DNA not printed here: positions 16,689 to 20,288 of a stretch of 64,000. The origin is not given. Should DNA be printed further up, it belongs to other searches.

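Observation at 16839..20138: GGDEF–AAA_16–TPR protein: c-di-GMP synthase with a STAND ATPase instead of the usual REC/PAS/GAF sensor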

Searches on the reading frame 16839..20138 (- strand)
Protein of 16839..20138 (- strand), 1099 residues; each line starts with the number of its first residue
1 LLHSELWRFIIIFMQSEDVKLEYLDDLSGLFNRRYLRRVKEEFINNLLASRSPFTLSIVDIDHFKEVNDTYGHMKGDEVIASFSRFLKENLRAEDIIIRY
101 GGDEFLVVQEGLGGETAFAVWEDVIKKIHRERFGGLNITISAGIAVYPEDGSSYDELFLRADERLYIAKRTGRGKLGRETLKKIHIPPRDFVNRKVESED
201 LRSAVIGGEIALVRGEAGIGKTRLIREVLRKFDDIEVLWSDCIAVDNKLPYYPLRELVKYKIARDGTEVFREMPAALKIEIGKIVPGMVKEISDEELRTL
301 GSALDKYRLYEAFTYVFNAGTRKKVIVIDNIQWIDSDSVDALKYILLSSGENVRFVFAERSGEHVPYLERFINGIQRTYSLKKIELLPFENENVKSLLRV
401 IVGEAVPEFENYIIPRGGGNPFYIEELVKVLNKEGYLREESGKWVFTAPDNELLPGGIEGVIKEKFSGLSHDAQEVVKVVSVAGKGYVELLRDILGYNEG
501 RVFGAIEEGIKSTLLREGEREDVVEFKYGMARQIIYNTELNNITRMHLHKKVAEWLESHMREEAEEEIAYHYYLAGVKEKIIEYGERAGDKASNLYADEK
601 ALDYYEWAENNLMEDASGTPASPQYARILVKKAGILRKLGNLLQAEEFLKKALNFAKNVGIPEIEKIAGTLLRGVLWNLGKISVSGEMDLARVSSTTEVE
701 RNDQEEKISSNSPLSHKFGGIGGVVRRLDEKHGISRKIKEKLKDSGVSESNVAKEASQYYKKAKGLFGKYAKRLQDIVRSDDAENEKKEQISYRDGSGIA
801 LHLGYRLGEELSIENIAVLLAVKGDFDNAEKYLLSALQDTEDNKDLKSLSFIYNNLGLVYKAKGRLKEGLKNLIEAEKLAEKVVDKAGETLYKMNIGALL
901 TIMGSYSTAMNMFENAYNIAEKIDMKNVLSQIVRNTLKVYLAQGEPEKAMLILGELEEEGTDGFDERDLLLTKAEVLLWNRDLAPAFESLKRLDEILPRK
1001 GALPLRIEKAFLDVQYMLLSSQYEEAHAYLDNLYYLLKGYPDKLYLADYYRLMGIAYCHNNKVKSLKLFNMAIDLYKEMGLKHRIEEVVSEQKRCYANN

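Call 3: search_protein_families(library=pfam, proteins=[window:16839-20138:-], max_evalue=1)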
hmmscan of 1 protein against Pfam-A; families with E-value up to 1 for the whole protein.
window:16839-20138:- (1099 aa): 23 families
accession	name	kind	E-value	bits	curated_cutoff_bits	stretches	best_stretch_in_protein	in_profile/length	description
PF00990.26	GGDEF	-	1.2e-34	119.9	23.8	1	23-174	2-160/161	Diguanylate cyclase, GGDEF domain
PF13424.12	TPR_12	-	2.7e-21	76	30.1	5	852-922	5-77/77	Tetratricopeptide repeat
PF13191.12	AAA_16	-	4.4e-15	57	32.6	1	204-346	19-156/167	AAA ATPase domain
PF13374.12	TPR_10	-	6.6e-08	32.8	27.5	0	853-883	5-35/42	Tetratricopeptide repeat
PF13401.12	AAA_22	-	1.7e-07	32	27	1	210-357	7-120/130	AAA domain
PF13181.12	TPR_8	-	1.1e-06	28.8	25.7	2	626-656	1-31/34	Tetratricopeptide repeat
PF17874.7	TPR_MalT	-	1.5e-06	28.2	45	1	821-1035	51-268/336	MalT-like TPR region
PF14559.12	TPR_19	-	4.2e-05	24.2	25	0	622-656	21-55/68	Tetratricopeptide repeat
PF13428.12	TPR_14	-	0.0009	20.1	23.5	0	817-844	8-35/44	Tetratricopeptide repeat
PF07719.23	TPR_2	-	0.0037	17.7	27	0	852-881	3-32/34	Tetratricopeptide repeat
PF25058.1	ARM_TT21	-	0.0048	17.3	27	1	890-993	7-120/155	Tetratricopeptide repeat protein 21 ARM repeat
PF01637.24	ATPase_2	-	0.0052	17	33.2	1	191-342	1-131/225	ATPase domain predominantly from Archaea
PF00515.34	TPR_1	-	0.0052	17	27.8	1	852-879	3-30/34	Tetratricopeptide repeat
PF13176.12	TPR_7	-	0.0074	16.8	27.9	0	814-844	3-33/36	Tetratricopeptide repeat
PF25199.1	nSTAND_NTPase5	-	0.028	14.7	34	0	185-240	18-76/145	Novel STAND NTPase 5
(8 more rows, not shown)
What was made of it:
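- Checked: Pfam finds GGDEF at 1.2e-34, AAA_16 at 4.4e-15 and TPR_12 at 2.7e-21 with five stretches (call 3).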

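Call 4: search_protein_families(library=ncbifam, proteins=[window:16839-20138:-], max_evalue=1)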
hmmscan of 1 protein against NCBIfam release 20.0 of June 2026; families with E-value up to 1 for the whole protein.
window:16839-20138:- (1099 aa): 33 families (the best 25 are shown)
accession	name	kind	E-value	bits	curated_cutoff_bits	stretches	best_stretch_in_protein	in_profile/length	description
TIGR00254.1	GGDEF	domain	6e-41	139.9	37.4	1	23-176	6-164/168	diguanylate cyclase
NF007135.0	PRK09581.1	equivalog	4.5e-39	134.5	474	1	18-176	288-452/457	PleD family two-component system response regulator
NF038266.1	diguan_SiaD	equivalog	3.1e-36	125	290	1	24-175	96-251/252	biofilm regulation diguanylate cyclase SiaD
NF007380.0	PRK09894.1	equivalog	2.7e-31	109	256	1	24-175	131-283/296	diguanylate cyclase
NF007423.1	PRK09966.1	equivalog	1.7e-27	96.3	325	1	25-169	242-390/390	diguanylate cyclase DgcN/YfiN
NF051473.1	DigCycDgcsShew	equivalog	2.2e-27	96.2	400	1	24-173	137-285/291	diguanylate cyclase DgcS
NF007599.0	PRK10245.1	equivalog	6.1e-27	94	402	1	25-175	213-366/371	diguanylate cyclase AdrA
NF041606.1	dguan_cyc_DgcA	equivalog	3.4e-25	88.7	370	1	35-176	191-336/340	diguanylate cyclase DgcA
NF047654.1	DiguCycDgcRLepto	equivalog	9.1e-25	87.2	500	1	23-175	134-292/295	diguanylate cyclase DgcR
NF040885.1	diguan_DgcJ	equivalog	3.3e-24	85.5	500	1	16-172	334-489/493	diguanylate cyclase DgcJ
TIGR03903.1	TOMM_kin_cyc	equivalog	1.1e-22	79.9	705.75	1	208-608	505-917/1267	TOMM system kinase/cyclase fusion protein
NF011955.1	PRK15426.1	equivalog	1.5e-22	79.5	408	1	23-176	399-558/564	cellulose biosynthesis regulator diguanylate cyclase DgcQ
NF007474.0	PRK10060.1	equivalog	1.3e-21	76.5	782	1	23-175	238-391/663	cyclic di-GMP phosphodiesterase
NF007298.0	PRK09776.1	equivalog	3.7e-21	74.8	1135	1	25-176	687-842/1111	diguanylate cyclase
NF045675.1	PhdiestaseDibA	equivalog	8.3e-21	74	980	1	15-174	196-359/623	phosphodiesterase DibA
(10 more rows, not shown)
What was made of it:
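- On Active diguanylate cyclase (GGDEF, PF00990/TIGR00254): PF00990 119.9 bits against a cut-off of 23.8; TIGR00254 139.9 against 37.4 (calls 3, 4).
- Checked: TIGR00254 GGDEF scores 6e-41 (call 4).
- GGDEF, AAA_16 and TPR HMM hits (calls 3, 4).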
